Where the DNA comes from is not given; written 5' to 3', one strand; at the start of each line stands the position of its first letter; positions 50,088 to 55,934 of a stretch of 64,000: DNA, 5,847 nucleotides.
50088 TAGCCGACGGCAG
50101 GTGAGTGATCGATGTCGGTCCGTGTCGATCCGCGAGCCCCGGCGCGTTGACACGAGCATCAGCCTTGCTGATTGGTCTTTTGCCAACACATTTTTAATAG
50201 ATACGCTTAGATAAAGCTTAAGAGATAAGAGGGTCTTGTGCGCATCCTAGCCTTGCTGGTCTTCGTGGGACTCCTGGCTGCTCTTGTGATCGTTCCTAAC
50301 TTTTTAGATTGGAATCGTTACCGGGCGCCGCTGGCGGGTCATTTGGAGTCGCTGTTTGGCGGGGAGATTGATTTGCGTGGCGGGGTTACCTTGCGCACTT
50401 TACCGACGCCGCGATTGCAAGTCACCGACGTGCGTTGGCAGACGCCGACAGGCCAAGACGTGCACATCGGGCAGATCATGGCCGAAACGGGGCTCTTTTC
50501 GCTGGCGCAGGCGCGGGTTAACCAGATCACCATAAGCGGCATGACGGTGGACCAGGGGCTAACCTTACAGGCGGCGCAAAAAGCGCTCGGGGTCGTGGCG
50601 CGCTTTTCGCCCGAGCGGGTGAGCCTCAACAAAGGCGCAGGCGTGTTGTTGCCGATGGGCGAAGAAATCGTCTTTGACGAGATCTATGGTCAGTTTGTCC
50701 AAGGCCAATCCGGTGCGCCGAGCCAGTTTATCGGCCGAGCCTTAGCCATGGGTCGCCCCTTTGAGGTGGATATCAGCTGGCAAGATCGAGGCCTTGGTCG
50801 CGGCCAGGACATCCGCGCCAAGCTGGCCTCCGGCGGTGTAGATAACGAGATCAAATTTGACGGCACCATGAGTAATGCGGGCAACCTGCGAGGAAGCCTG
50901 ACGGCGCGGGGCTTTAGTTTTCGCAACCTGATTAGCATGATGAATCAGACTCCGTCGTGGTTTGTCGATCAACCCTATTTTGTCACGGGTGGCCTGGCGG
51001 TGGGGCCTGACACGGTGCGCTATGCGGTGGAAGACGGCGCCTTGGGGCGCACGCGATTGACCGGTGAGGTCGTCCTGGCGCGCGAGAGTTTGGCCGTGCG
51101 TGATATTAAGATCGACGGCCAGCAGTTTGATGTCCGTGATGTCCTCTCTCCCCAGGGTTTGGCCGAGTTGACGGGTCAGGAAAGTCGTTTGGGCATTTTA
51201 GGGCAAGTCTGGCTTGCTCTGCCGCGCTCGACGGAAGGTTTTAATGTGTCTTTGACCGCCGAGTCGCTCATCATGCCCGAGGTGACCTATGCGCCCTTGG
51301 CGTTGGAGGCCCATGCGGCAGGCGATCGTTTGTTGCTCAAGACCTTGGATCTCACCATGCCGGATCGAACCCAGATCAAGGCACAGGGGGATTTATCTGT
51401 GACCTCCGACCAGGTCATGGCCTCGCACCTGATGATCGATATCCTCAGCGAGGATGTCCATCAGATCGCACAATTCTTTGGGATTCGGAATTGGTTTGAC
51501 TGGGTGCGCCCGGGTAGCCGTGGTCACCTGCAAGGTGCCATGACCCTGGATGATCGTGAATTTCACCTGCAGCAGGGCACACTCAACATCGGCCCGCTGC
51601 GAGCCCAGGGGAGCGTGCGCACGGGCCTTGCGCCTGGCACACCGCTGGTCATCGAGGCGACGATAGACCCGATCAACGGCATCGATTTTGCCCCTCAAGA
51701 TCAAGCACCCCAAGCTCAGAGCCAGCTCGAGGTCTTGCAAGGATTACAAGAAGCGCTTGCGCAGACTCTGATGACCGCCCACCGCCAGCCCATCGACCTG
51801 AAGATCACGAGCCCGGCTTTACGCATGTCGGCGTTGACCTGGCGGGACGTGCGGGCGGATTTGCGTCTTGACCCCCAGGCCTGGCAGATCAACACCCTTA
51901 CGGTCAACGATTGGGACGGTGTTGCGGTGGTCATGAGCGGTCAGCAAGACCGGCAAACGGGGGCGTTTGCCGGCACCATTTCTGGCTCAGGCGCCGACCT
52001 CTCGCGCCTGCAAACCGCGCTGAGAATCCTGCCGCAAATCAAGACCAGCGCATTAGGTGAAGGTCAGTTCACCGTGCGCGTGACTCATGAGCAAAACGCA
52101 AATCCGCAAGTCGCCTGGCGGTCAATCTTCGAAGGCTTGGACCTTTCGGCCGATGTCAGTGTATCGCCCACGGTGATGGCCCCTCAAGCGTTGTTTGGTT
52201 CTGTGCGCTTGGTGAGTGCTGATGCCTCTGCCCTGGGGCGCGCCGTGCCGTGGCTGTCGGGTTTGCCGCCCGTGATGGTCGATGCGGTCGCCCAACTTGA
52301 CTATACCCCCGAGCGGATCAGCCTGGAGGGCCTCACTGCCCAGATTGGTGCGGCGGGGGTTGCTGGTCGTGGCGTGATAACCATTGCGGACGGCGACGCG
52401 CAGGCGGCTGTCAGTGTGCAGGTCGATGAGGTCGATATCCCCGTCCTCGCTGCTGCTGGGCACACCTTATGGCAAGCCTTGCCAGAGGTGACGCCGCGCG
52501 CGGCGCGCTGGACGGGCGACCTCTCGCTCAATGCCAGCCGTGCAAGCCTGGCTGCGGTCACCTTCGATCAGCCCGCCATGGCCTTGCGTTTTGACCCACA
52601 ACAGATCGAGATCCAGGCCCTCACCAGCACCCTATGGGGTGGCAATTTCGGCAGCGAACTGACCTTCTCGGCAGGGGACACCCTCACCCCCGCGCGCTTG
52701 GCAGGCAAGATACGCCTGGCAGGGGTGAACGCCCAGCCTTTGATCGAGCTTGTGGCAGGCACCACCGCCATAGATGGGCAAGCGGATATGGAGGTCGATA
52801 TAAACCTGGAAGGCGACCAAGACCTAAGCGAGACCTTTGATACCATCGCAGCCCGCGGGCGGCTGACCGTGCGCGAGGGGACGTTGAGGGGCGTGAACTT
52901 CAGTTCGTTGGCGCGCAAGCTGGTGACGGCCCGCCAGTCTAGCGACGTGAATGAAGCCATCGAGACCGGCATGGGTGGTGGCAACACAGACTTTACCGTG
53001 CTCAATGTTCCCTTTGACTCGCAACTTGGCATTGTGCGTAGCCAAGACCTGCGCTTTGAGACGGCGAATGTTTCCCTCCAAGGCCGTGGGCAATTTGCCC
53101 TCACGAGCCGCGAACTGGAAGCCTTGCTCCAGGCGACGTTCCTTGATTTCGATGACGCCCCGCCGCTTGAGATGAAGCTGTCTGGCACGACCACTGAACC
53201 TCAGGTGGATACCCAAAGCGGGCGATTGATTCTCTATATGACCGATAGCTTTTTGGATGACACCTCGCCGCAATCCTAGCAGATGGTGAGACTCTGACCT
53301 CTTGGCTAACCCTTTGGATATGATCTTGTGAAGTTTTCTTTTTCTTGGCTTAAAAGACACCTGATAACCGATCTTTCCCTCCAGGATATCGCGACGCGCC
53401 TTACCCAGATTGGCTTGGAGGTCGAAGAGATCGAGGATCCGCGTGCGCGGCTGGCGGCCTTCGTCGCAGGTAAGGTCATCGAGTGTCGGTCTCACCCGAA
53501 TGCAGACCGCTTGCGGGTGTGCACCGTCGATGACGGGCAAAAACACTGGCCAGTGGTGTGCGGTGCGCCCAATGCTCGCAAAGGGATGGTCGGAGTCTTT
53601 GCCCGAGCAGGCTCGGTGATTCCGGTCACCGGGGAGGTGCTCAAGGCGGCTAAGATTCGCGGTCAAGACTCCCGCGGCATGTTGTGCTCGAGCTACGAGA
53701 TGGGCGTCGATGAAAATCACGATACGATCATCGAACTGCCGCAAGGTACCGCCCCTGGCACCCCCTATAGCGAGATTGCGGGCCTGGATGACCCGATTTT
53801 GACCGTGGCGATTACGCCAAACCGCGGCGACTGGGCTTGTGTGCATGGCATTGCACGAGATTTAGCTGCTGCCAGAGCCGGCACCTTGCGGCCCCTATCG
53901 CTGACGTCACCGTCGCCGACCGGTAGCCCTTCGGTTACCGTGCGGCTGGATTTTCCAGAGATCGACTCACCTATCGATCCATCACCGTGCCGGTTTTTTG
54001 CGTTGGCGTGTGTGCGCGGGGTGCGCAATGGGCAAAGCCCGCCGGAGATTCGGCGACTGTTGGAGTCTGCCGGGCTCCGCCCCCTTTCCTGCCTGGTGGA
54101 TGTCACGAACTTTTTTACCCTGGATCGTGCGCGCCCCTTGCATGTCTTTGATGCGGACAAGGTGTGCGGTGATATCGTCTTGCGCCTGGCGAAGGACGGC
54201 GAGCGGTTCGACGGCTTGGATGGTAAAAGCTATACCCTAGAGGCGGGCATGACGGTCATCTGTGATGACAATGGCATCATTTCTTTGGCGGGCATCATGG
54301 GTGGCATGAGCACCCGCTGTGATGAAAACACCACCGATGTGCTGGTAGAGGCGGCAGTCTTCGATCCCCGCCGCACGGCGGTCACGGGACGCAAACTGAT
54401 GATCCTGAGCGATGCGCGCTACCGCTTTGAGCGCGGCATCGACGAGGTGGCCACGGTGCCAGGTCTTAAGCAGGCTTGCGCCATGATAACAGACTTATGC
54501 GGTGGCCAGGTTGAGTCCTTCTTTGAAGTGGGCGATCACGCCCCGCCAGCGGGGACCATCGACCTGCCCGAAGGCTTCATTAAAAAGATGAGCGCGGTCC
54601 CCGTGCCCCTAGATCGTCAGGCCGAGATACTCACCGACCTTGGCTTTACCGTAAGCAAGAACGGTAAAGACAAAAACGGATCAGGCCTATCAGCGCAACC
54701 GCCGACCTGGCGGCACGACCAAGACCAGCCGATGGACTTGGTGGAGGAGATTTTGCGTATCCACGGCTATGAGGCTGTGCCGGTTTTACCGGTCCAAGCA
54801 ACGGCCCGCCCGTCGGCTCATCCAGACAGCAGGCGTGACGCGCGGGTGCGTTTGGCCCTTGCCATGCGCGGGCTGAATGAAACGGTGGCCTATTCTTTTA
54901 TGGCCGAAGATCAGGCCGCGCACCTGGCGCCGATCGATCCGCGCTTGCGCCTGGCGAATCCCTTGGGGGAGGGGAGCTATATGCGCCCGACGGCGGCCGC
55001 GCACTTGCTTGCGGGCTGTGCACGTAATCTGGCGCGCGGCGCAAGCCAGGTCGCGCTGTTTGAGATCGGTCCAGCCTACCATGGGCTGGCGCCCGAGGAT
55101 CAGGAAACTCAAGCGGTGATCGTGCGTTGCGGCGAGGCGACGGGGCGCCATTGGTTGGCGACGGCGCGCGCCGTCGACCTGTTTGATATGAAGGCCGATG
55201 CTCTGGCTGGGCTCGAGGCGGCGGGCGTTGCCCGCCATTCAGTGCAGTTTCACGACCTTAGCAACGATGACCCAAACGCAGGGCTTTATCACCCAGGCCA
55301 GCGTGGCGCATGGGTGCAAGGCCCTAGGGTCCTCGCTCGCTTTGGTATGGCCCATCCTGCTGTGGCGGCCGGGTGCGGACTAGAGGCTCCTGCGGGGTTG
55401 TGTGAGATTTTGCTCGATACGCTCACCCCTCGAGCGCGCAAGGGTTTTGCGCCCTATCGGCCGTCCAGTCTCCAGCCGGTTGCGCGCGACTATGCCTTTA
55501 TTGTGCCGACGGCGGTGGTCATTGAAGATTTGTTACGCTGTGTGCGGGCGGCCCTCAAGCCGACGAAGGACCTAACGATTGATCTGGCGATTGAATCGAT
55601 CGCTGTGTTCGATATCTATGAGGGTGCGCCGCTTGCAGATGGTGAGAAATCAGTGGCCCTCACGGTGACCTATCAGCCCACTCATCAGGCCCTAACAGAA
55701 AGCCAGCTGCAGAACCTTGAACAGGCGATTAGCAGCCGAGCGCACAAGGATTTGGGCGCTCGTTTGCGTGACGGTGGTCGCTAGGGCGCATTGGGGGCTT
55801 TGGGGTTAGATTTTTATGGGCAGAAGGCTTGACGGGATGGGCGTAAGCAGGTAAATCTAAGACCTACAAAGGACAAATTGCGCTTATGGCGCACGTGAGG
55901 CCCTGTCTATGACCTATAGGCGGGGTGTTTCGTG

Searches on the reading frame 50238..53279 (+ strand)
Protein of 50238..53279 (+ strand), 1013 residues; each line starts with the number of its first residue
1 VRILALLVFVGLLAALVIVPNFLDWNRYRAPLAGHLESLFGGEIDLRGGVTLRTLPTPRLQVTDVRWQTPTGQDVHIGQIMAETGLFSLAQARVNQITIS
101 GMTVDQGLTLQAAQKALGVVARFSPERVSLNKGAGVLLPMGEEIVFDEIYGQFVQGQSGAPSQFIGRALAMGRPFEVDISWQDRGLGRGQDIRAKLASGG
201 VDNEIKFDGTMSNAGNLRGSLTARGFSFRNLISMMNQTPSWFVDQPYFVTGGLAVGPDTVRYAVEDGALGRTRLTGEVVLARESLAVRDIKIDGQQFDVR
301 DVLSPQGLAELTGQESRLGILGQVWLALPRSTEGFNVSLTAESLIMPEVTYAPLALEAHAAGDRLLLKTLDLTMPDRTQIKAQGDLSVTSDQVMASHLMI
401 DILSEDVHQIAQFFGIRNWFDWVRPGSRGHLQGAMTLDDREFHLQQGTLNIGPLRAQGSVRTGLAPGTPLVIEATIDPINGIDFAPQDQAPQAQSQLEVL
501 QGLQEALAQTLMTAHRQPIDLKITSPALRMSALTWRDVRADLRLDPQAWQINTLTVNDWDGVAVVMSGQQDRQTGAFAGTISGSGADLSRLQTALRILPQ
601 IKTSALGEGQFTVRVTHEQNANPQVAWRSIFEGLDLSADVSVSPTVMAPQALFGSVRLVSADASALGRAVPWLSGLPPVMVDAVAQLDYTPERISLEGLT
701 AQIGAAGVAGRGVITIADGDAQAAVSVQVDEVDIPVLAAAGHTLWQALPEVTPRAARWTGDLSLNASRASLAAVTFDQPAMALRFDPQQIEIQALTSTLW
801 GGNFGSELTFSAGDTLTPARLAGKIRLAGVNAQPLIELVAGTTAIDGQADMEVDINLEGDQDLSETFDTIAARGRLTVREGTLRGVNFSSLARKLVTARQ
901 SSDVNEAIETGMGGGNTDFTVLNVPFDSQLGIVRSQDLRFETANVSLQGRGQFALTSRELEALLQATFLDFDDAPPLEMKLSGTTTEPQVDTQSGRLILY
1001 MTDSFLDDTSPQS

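Call 83: search_protein_families(library=pfam, proteins=[window:50238-53279:+], max_evalue=0.00001)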
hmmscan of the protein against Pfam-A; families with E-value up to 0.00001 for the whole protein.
window:50238-53279:+ (1013 aa): 2 families
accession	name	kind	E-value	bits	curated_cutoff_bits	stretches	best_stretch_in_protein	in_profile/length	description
PF05170.20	AsmA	-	2.3e-17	63.5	29.8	1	751-938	429-607/607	AsmA family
PF13116.12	YhdP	-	2.5e-13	49.3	46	0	757-854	657-759/1224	YhdP protein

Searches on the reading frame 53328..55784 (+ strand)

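Call 83: search_protein_families(library=pfam, proteins=[window:53328-55784:+], max_evalue=0.00001)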
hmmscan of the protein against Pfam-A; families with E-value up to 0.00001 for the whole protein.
window:53328-55784:+ (818 aa): 5 families
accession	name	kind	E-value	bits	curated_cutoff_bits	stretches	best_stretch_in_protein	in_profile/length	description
PF03483.22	B3_4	-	1.2e-57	194.8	29.3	1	221-392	2-174/174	B3/4 domain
PF17759.6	tRNA_synthFbeta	-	2.8e-31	109.1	22.4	1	486-694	4-212/214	Phenylalanyl tRNA synthetase beta chain CLM domain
PF01588.26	tRNA_bind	-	1.6e-19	70.2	27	1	46-145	2-95/96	Putative tRNA binding domain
PF03484.21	B5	-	8.6e-17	61.5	28.6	1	412-481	2-67/67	tRNA synthetase B5 domain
PF03147.19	FDX-ACB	-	1.1e-16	61.5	31.1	1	713-814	1-94/94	Ferredoxin-fold anticodon binding domain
